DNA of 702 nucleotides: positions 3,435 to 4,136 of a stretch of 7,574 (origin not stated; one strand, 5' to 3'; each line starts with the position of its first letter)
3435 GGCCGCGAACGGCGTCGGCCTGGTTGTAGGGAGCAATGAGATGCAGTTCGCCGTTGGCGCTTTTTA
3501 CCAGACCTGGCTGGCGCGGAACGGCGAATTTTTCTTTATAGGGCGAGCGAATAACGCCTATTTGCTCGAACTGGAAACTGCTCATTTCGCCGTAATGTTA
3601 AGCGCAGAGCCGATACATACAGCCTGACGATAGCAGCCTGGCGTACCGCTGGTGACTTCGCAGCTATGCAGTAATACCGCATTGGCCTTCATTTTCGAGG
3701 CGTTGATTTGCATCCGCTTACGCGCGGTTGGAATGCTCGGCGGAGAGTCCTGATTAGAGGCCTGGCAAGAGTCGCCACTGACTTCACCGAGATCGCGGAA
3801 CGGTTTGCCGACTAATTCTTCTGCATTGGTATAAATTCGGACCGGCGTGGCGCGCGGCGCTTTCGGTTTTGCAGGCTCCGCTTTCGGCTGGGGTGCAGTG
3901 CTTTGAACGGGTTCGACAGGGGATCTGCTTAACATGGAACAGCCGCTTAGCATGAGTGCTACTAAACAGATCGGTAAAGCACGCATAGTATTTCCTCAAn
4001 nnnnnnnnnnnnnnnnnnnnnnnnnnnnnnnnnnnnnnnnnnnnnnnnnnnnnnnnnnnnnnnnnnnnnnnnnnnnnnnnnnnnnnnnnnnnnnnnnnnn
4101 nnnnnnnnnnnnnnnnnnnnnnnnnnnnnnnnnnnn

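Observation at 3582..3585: rcsF stop and trmO start overlap (ATGA): an envelope-stress sensor coupled to a tRNA-modification enzyme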

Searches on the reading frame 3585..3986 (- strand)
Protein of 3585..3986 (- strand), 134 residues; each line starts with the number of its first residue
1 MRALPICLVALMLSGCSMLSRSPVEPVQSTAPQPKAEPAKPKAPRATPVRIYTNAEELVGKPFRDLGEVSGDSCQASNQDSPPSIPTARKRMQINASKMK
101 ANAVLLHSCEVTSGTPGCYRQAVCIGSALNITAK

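Call 10: find_homologous_proteins(query=window:3585-3986:-, max_evalue=0.001)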
Query window:3585-3986:- (134 aa): 626 proteins with E <= 0.001 among 634 candidates; the best 120 are listed.
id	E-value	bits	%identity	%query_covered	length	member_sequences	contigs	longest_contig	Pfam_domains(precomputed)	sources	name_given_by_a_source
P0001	8.3e-81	286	99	100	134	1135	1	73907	PF16358.12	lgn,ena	-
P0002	5.3e-78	277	94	100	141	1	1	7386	PF16358.12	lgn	-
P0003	6.5e-77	273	100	94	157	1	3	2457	PF16358.12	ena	-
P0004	1.6e-76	272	82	100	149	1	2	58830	PF16358.12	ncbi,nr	ncbi:Rcs stress response system protein RcsF [Salmonella enterica subsp. enterica]|nr:Rcs stress res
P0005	2.6e-76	271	100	94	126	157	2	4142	PF16358.12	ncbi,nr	ncbi:Rcs stress response system protein RcsF, partial [Escherichia coli]|nr:Rcs stress response syst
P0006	1.8e-75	269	93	100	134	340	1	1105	PF16358.12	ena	-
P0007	2.3e-74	265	92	100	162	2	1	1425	PF16358.12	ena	-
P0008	1.2e-73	263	95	100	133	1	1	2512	PF16358.12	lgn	-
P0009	1.4e-73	263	91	100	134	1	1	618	PF16358.12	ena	-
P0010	2.1e-73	262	90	100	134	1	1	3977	PF16358.12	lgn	-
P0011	5.5e-73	261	95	100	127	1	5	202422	PF16358.12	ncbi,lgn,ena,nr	ncbi:Rcs stress response system protein RcsF [Escherichia coli]|nr:Rcs stress response system protei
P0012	6.4e-73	260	91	100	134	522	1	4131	PF16358.12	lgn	-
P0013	1.0e-72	260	95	100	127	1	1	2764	PF16358.12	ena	-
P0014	1.6e-72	259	88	100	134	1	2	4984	PF16358.12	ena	-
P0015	1.9e-72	259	88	100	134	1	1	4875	PF16358.12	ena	-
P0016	1.9e-72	259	88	100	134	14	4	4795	PF16358.12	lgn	-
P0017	2.2e-72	259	88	100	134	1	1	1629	PF16358.12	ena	-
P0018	4.3e-72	258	94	100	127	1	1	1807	PF16358.12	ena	-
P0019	5.2e-72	257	89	100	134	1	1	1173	PF16358.12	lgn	-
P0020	6.4e-72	257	88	100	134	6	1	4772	PF16358.12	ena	-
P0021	1.0e-71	257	87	100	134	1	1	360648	PF16358.12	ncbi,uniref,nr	ncbi:Rcs stress response system protein RcsF [Dryocola clanedunensis]|uniref:Rcs stress response sys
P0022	1.7e-71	256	87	100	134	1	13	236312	PF16358.12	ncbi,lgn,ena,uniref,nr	ncbi:Rcs stress response system protein RcsF [Buttiauxella sp. A2-C1_F]|uniref:Rcs stress response s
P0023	1.9e-71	256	87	100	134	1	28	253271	PF16358.12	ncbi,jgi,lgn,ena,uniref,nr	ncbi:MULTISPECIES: Rcs stress response system protein RcsF [Buttiauxella]|jgi:RcsF protein|uniref:Rc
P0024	2.2e-71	255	90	100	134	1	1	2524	PF16358.12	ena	-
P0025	2.3e-71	255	87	100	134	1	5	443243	PF16358.12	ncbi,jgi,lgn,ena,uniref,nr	ncbi:Rcs stress response system protein RcsF [Enterobacteriaceae bacterium H11S18]|uniref:Rcs stress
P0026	2.4e-71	255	95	100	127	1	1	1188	PF16358.12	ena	-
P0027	2.5e-71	255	86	100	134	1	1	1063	PF16358.12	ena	-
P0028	2.7e-71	255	88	100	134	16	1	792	PF16358.12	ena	-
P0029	3.0e-71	255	84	100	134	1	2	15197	PF16358.12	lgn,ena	-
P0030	3.2e-71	255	87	100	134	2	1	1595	PF16358.12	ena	-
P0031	3.5e-71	255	87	100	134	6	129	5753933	PF16358.12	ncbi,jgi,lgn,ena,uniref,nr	ncbi:Rcs stress response system protein RcsF [Pluralibacter gergoviae]|uniref:Outer membrane lipopro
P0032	3.6e-71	255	89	100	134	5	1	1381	PF16358.12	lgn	-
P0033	4.0e-71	255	88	100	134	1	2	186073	PF16358.12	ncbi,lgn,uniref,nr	ncbi:Rcs stress response system protein RcsF [Superficieibacter electus]|uniref:Outer membrane lipop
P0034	4.3e-71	255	87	100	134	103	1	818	PF16358.12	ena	-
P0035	4.3e-71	255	86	100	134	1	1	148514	PF16358.12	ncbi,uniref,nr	ncbi:RcsF family protein [Buttiauxella noackiae ATCC 51607]|uniref:Outer membrane lipoprotein RcsF n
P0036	6.0e-71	254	85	100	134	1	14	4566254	PF16358.12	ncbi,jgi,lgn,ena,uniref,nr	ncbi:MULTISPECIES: Rcs stress response system protein RcsF [Buttiauxella]|uniref:Outer membrane lipo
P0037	6.0e-71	254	86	100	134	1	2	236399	PF16358.12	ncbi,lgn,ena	-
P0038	6.2e-71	254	88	100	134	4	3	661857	PF16358.12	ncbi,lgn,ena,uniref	ncbi:Rcs stress response system protein RcsF [Kosakonia oryzendophytica]|uniref:Rcs stress response 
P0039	6.6e-71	254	86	100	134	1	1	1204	PF16358.12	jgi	jgi:RcsF protein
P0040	7.3e-71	254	88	100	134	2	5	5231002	PF16358.12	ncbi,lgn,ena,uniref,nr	ncbi:RcsF protein [Kosakonia oryzendophytica]|uniref:Outer membrane lipoprotein RcsF n=1 Tax=Kosakon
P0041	7.4e-71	254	88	100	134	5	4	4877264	PF16358.12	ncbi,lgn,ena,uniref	ncbi:Rcs stress response system protein RcsF [Superficieibacter sp. BNK-5]|uniref:Rcs stress respons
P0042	8.0e-71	254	87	100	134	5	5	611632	PF16358.12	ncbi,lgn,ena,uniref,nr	ncbi:Rcs stress response system protein RcsF [Pluralibacter gergoviae]|uniref:Rcs stress response sy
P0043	8.3e-71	254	87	100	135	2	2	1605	PF16358.12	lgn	-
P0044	8.6e-71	254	85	100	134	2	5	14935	PF16358.12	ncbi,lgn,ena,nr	ncbi:MAG TPA: Rcs stress response system protein RcsF [Buttiauxella sp.]|nr:Rcs stress response syst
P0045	8.9e-71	253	87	100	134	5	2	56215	PF16358.12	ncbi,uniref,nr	ncbi:Rcs stress response system protein RcsF [Trabulsiella odontotermitis]|uniref:Outer membrane lip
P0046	9.6e-71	253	87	100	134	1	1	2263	PF16358.12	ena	-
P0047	1.2e-70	253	87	100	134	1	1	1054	PF16358.12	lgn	-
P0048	1.3e-70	253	85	100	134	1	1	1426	PF16358.12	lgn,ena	-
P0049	1.3e-70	253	87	100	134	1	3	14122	PF16358.12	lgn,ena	-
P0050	1.3e-70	253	85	100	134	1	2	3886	PF16358.12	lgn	-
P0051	1.5e-70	253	87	100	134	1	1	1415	PF16358.12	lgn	-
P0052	1.6e-70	253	84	100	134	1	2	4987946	PF16358.12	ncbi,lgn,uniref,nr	ncbi:outer membrane lipoprotein [Buttiauxella agrestis]|uniref:Outer membrane lipoprotein RcsF n=1 T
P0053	1.6e-70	253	84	100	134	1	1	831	PF16358.12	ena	-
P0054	1.7e-70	253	90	100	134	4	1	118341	PF16358.12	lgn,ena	-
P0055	2.0e-70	252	90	100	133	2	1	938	PF16358.12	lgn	-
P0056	2.0e-70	252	85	100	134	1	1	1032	PF16358.12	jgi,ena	-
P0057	2.6e-70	252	87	100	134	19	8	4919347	PF16358.12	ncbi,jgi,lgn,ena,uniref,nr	ncbi:Rcs stress response system protein RcsF [Atlantibacter subterranea]|uniref:Outer membrane lipop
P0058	2.6e-70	252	85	100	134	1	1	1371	PF16358.12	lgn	-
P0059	3.0e-70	252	84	100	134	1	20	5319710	PF16358.12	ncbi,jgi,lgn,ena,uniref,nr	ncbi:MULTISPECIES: Rcs stress response system protein RcsF [Buttiauxella]|jgi:RcsF protein|uniref:Ou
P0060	3.0e-70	252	84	100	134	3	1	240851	PF16358.12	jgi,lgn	jgi:RcsF protein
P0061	3.4e-70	252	85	100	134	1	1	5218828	PF16358.12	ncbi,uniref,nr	ncbi:Rcs stress response system protein RcsF [Buttiauxella selenatireducens]|uniref:Outer membrane l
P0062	3.6e-70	252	88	100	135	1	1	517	PF16358.12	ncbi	-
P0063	4.2e-70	251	84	100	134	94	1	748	PF16358.12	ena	-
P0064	4.6e-70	251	87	100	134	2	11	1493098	PF16358.12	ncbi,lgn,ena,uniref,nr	ncbi:Rcs stress response system protein RcsF [Pseudenterobacter timonensis]|uniref:Outer membrane li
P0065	4.7e-70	251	90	100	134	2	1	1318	PF16358.12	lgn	-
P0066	4.8e-70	251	84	100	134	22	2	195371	PF16358.12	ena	-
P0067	4.9e-70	251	88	100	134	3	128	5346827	PF16358.12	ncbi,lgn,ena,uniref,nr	ncbi:Rcs stress response system protein RcsF [Citrobacter rodentium]|uniref:Outer membrane lipoprote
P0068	9.1e-70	250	87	100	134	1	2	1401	PF16358.12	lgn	-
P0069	1.0e-69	250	84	100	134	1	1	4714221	PF16358.12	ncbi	ncbi:Rcs stress response system protein RcsF [Buttiauxella agrestis]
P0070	1.0e-69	250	86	100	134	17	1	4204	PF16358.12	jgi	-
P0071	1.1e-69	250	85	100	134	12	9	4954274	PF16358.12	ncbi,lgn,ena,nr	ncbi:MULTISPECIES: Rcs stress response system protein RcsF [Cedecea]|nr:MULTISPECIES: Rcs stress res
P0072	1.1e-69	250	86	100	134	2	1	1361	PF16358.12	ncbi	-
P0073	1.1e-69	250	85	100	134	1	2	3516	PF16358.12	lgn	-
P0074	1.1e-69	250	84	100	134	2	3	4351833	PF16358.12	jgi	jgi:RcsF protein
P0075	1.1e-69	250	85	100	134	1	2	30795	PF16358.12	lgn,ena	-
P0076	1.4e-69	250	87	100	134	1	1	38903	PF16358.12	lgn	-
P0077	1.4e-69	250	84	100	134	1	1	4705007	PF16358.12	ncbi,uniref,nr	ncbi:Rcs stress response system protein RcsF [Buttiauxella sp. WJP83]|uniref:Rcs stress response sys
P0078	1.5e-69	250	84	100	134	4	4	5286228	PF16358.12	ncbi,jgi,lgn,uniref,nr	ncbi:Rcs stress response system protein RcsF [Enterobacteriaceae bacterium BIT-l23]|jgi:RcsF protein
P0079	1.5e-69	249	87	100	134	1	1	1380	PF16358.12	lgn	-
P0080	1.6e-69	249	86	100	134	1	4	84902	PF16358.12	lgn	-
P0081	1.7e-69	249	91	100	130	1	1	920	PF16358.12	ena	-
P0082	1.7e-69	249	84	100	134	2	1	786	PF16358.12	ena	-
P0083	1.7e-69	249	86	100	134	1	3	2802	PF16358.12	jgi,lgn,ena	-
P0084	1.8e-69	249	85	100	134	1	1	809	PF16358.12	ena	-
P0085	1.9e-69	249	84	100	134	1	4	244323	PF16358.12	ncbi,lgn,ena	-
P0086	2.0e-69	249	86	100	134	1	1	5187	PF16358.12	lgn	-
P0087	2.1e-69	249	90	100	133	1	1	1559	PF16358.12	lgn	-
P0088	2.3e-69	249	84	100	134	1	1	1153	PF16358.12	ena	-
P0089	2.3e-69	249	86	100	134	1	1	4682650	PF16358.12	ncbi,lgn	ncbi:Rcs stress response system protein RcsF [Salmonella enterica]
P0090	2.4e-69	249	84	100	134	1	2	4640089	PF16358.12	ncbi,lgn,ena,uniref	ncbi:Rcs stress response system protein RcsF [Buttiauxella gaviniae]|uniref:Outer membrane lipoprote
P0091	2.5e-69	249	86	100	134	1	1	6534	PF16358.12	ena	-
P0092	3.0e-69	249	84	100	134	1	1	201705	PF16358.12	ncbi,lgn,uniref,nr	ncbi:Rcs stress response system protein RcsF [Buttiauxella sp. A111]|uniref:Rcs stress response syst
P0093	3.0e-69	249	85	100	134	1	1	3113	PF16358.12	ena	-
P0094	3.0e-69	249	84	100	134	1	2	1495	PF16358.12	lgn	-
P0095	3.0e-69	249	87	100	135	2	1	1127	PF16358.12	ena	-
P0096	3.4e-69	248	86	100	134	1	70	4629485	PF16358.12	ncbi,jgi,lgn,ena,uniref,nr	ncbi:Rcs stress response system protein RcsF [Enterobacter kobei]|jgi:RcsF protein|uniref:Outer memb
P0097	3.5e-69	248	84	100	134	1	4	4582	PF16358.12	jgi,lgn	jgi:RcsF protein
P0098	3.7e-69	248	84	100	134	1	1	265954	PF16358.12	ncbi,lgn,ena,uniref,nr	ncbi:RcsF protein [Buttiauxella sp. BIGb0552]|uniref:Rcs stress response system protein RcsF n=1 Tax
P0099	4.2e-69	248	85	100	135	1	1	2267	PF16358.12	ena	-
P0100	4.2e-69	248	86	100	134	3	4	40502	PF16358.12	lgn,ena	-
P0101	4.2e-69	248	84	100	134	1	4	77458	PF16358.12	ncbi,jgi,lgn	ncbi:MAG TPA: Rcs stress response system protein RcsF [Buttiauxella sp.]|jgi:RcsF protein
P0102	4.4e-69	248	84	100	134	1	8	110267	PF16358.12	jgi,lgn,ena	jgi:RcsF protein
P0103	4.4e-69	248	84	100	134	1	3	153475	PF16358.12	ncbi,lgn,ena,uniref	ncbi:Rcs stress response system protein RcsF [Buttiauxella gaviniae]|uniref:Rcs stress response syst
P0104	4.8e-69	248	85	100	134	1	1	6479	PF16358.12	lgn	-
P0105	4.9e-69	248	86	100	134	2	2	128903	PF16358.12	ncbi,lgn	-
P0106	4.9e-69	248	84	100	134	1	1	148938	PF16358.12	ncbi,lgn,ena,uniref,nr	ncbi:Rcs stress response system protein RcsF [Buttiauxella sp. B2]|uniref:Rcs stress response system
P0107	5.2e-69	248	84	100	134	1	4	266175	PF16358.12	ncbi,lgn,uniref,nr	ncbi:Rcs stress response system protein RcsF [Buttiauxella brennerae]|uniref:Rcs stress response sys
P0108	5.4e-69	248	86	100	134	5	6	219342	PF16358.12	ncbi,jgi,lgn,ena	-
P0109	5.5e-69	248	86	100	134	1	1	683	PF16358.12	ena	-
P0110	5.7e-69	248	84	100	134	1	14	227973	PF16358.12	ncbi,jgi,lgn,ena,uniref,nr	ncbi:Rcs stress response system protein RcsF [Buttiauxella gaviniae]|jgi:RcsF protein|uniref:Outer m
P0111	5.7e-69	248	84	100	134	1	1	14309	PF16358.12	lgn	-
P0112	6.1e-69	248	85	100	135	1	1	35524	PF16358.12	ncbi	ncbi:Rcs stress response system protein RcsF [Klebsiella pasteurii]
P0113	6.3e-69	248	85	100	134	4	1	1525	PF16358.12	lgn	-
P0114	7.3e-69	247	83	100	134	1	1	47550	PF16358.12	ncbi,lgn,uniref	ncbi:Rcs stress response system protein RcsF [Buttiauxella gaviniae]|uniref:Rcs stress response syst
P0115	7.5e-69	247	85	100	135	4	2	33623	PF16358.12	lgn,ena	-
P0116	7.7e-69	247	84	100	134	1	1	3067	PF16358.12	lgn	-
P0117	8.5e-69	247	84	100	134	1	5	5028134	PF16358.12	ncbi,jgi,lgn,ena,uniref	ncbi:Rcs stress response system protein RcsF [Dryocola sp. BD626]|jgi:RcsF protein|uniref:Rcs stress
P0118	1.1e-68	247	84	100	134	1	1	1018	PF16358.12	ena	-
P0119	1.3e-68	247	84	100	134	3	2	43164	PF16358.12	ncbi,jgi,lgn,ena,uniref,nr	ncbi:Rcs stress response system protein RcsF [Pluralibacter sp.]|uniref:Rcs stress response system p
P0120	1.3e-68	246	85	100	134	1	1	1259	PF16358.12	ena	-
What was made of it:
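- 3582..3986 (-): rcsF coding sequence (134 aa outer-membrane lipoprotein, lipobox LSGC, four conserved Cys). Pfam PF16358 is recorded on homologues (call 10).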

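Call 21: search_protein_representatives(protein=window:3585-3986:-)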
Query: 134 residues. Proteins with E-value up to 0.001 (for the whole library): 94; up to 1e-10: 55; up to 1e-30: 12. The best 94 are listed.
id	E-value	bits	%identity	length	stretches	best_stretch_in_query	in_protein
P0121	1.1e-67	241.9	96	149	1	1-119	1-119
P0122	7.7e-67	239.1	83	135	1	1-134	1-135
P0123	6.4e-52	190.9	99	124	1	45-134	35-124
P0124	6.5e-38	145.7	57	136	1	1-133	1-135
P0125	3.7e-35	136.8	99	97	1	12-78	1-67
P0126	1.3e-34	135.1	54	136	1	1-132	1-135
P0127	2.5e-34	134.1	83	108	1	1-78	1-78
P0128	4.0e-34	133.4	54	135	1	1-133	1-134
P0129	1.5e-33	131.5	75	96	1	22-115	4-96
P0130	2.2e-33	131.1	85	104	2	1-55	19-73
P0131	1.5e-32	128.3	48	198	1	3-132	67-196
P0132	7.4e-32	126.1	85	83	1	68-133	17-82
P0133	1.5e-29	118.7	70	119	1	56-134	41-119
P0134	6.4e-29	116.6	48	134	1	1-131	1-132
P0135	9.5e-29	116.1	59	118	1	45-131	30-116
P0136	1.2e-28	115.8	47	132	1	1-131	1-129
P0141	7.3e-25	103.5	46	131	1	1-132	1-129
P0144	1.5e-24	102.5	48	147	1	5-133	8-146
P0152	9.3e-21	90.3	42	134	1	1-131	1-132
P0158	7.5e-19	84.1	36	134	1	11-132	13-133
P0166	1.0e-14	70.7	43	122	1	48-131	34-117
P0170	2.0e-13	66.6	41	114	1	44-131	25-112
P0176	1.2e-10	57.6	35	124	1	44-131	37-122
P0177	2.2e-10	56.7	37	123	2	43-132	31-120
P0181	9.8e-09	51.4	33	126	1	46-133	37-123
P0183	8.9e-08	48.3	35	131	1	49-130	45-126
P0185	7.4e-07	45.3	34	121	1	49-131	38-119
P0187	2.1e-06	43.9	43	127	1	64-130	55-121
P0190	4.8e-06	42.7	34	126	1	45-133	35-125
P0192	5.2e-06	42.6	32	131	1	54-132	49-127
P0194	1.1e-05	41.5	34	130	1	47-132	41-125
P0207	5.0e-04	36.2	32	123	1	45-130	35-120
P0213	7.7e-04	35.6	34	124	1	45-131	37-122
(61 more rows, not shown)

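Call 28: find_related_loci(query=A3, collection=genome_contigs, flank=4000)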
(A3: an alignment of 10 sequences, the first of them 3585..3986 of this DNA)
Query A3 (134 aa) in genome_contigs; peptide patterns used: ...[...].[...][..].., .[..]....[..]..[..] (x = any residue, [..] = any of these).
281 stretches matched a pattern; 254 encode a relative of the query (tblastn E <= 1e-3); the best 80 are kept; 80 distinct loci.
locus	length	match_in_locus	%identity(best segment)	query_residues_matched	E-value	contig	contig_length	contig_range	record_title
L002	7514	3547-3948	100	1-134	2e-87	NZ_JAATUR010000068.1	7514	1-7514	Escherichia coli strain SCPM-O-B-8794 68length=7514, whole genome shotgun sequence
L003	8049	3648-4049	100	1-134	2e-87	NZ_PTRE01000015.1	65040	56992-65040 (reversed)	Escherichia sp. MOD1-EC7003 MOD1-EC7003_15_length_65041_cov_120, whole genome shotgun sequence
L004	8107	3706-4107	100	1-134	2e-87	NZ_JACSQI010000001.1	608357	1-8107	Escherichia whittamii strain Sa2BVA5 NODE_1_length_608357_cov_8.774854, whole genome shotgun sequence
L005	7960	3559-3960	100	1-134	2e-87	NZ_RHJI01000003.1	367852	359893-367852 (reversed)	Escherichia sp. E1V33 1V33_3_consensus, whole genome shotgun sequence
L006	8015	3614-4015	99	1-134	7e-87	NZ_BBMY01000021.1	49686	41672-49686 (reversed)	Escherichia albertii NBRC 107761 = DSM 17582 strain NBRC 107761, whole genome shotgun sequence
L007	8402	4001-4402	96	1-134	3e-82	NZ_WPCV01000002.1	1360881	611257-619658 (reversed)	Citrobacter sp. On2M On2M_2, whole genome shotgun sequence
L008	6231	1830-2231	94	1-134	5e-82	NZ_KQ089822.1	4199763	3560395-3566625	Citrobacter sp. MGH106 aetzL-supercont1.1, whole genome shotgun sequence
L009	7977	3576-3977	94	1-134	2e-81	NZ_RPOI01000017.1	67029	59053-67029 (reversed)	Citrobacter youngae strain CCUG 30791 citrobacter_youngae_CCUG30791T_0000017, whole genome shotgun sequence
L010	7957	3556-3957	94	1-134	2e-81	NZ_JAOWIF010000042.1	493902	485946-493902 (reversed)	Citrobacter sp. Cu233 235, whole genome shotgun sequence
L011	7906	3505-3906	94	1-134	2e-81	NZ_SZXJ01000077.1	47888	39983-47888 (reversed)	Citrobacter sp. wls619 contig50, whole genome shotgun sequence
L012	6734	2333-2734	94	1-134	2e-81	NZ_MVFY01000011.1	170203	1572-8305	Citrobacter portucalensis strain A60 A60_S7_L001_NODE_11_length_170203_cov_21.6275, whole genome shotgun sequence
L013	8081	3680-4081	94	1-134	2e-81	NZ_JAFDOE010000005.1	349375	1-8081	Citrobacter sp. FP75 contig5, whole genome shotgun sequence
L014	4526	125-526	91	1-134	3e-81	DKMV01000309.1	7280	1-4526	MAG TPA_asm: Leclercia sp. UBA7405 UBA7405_contig_604, whole genome shotgun sequence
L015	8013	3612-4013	93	1-134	4e-81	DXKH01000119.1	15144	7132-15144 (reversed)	MAG TPA_asm: Citrobacter sp. isolate HRGM_Genome_0066 HRGM_Genome_0066_119, whole genome shotgun sequence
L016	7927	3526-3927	94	1-134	2e-81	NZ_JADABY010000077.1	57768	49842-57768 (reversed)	Citrobacter sp. Res13-Sevr-PEB04-36 seq_tig77, whole genome shotgun sequence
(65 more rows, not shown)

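Call 30: find_encoding_contigs(protein=P0124, flank=3000, max_places=2)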
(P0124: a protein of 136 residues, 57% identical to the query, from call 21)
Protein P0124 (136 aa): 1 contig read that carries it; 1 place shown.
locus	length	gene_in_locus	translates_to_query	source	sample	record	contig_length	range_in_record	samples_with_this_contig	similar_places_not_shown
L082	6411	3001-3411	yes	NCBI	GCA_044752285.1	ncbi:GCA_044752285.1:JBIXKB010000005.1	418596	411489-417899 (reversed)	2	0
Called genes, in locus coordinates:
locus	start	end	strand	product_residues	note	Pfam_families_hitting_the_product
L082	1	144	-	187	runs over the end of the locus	PF08645:PNK3P, PF00702:Hydrolase, PF13419:HAD_2 (weak), PF13242:Hydrolase_like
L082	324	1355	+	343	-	PF00005:ABC_tran, PF02463:SMC_N, PF13304:AAA_21 (weak), PF09383:NIL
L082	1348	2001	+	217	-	PF00528:BPD_transp_1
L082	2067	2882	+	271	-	PF03180:Lipoprotein_9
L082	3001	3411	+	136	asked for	PF16358:RcsF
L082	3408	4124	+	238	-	PF01980:TrmO_N, PF18389:TrmO_C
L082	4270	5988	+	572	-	PF00587:tRNA-synt_2b, PF04073:tRNA_edit, PF03129:HGTP_anticodon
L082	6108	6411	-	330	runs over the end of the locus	PF00140:Sigma70_r1_2, PF04542:Sigma70_r2, PF04539:Sigma70_r3, PF04545:Sigma70_r4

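Call 31: find_encoding_contigs(protein=P0128, flank=3000, max_places=2)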
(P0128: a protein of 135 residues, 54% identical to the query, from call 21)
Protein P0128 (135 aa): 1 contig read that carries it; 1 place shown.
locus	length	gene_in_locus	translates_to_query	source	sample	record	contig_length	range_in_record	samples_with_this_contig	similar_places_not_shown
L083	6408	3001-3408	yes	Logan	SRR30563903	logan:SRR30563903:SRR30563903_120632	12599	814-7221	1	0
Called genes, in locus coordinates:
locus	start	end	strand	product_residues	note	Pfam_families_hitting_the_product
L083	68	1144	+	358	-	PF02463:SMC_N, PF00005:ABC_tran, PF13304:AAA_21 (faint), PF09383:NIL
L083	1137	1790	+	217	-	PF00528:BPD_transp_1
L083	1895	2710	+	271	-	PF03180:Lipoprotein_9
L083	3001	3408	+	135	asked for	PF16358:RcsF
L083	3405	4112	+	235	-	PF01980:TrmO_N, PF18389:TrmO_C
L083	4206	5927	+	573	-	PF00587:tRNA-synt_2b, PF04073:tRNA_edit, PF03129:HGTP_anticodon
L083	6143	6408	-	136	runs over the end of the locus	PF00472:RF-1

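Call 32: find_encoding_contigs(protein=P0136, flank=3000, max_places=2)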
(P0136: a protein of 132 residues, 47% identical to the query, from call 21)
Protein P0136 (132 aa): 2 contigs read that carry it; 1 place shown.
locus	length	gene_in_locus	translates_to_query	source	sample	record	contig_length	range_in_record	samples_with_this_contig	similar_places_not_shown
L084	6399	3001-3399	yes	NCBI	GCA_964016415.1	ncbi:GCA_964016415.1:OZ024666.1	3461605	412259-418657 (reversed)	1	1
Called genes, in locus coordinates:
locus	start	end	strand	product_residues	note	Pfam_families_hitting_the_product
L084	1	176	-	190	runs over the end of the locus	PF08645:PNK3P, PF00702:Hydrolase, PF13419:HAD_2 (weak), PF13242:Hydrolase_like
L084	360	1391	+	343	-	PF00005:ABC_tran, PF02463:SMC_N (weak), PF13304:AAA_21 (faint), PF13401:AAA_22 (faint), PF09383:NIL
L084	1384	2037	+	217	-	PF00528:BPD_transp_1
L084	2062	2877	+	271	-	PF03180:Lipoprotein_9, PF04069:OpuAC (weak)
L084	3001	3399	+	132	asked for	PF16358:RcsF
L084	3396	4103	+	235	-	PF01980:TrmO_N, PF18389:TrmO_C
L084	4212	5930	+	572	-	PF00587:tRNA-synt_2b, PF04073:tRNA_edit, PF03129:HGTP_anticodon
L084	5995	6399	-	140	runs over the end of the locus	PF00472:RF-1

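Call 33: find_encoding_contigs(protein=P0141, flank=3000, max_places=2)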
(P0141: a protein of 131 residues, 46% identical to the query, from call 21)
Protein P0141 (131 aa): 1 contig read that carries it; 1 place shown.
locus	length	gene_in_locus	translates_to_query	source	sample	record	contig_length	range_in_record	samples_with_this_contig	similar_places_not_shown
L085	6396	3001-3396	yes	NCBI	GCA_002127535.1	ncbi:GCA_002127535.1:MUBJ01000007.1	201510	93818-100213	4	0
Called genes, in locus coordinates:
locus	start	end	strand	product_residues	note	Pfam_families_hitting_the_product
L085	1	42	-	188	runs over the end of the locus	PF00702:Hydrolase, PF08645:PNK3P, PF13344:Hydrolase_6 (faint), PF13419:HAD_2 (faint), PF13242:Hydrolase_like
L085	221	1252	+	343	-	PF02463:SMC_N, PF00005:ABC_tran, PF13401:AAA_22 (faint), PF13304:AAA_21 (weak), PF09383:NIL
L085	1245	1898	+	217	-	PF00528:BPD_transp_1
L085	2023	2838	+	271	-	PF03180:Lipoprotein_9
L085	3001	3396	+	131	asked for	PF16358:RcsF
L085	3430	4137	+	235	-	PF01980:TrmO_N, PF18389:TrmO_C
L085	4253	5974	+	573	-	PF00587:tRNA-synt_2b, PF04073:tRNA_edit, PF03129:HGTP_anticodon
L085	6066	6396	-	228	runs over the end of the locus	PF04170:NlpE, PF17185:NlpE_C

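Call 34: find_encoding_contigs(protein=P0144, flank=3000, max_places=2)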
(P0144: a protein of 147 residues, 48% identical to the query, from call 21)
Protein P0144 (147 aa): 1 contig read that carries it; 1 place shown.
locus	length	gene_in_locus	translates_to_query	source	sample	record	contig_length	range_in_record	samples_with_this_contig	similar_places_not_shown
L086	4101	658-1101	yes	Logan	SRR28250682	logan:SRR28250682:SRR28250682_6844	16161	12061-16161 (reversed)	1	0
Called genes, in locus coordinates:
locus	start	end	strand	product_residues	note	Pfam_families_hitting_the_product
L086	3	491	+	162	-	?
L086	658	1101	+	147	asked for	PF16358:RcsF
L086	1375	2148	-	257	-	PF00106:adh_short, PF08659:KR, PF13561:adh_short_C2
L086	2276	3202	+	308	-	PF00126:HTH_1, PF03466:LysR_substrate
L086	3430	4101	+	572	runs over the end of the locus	PF00587:tRNA-synt_2b, PF04073:tRNA_edit, PF03129:HGTP_anticodon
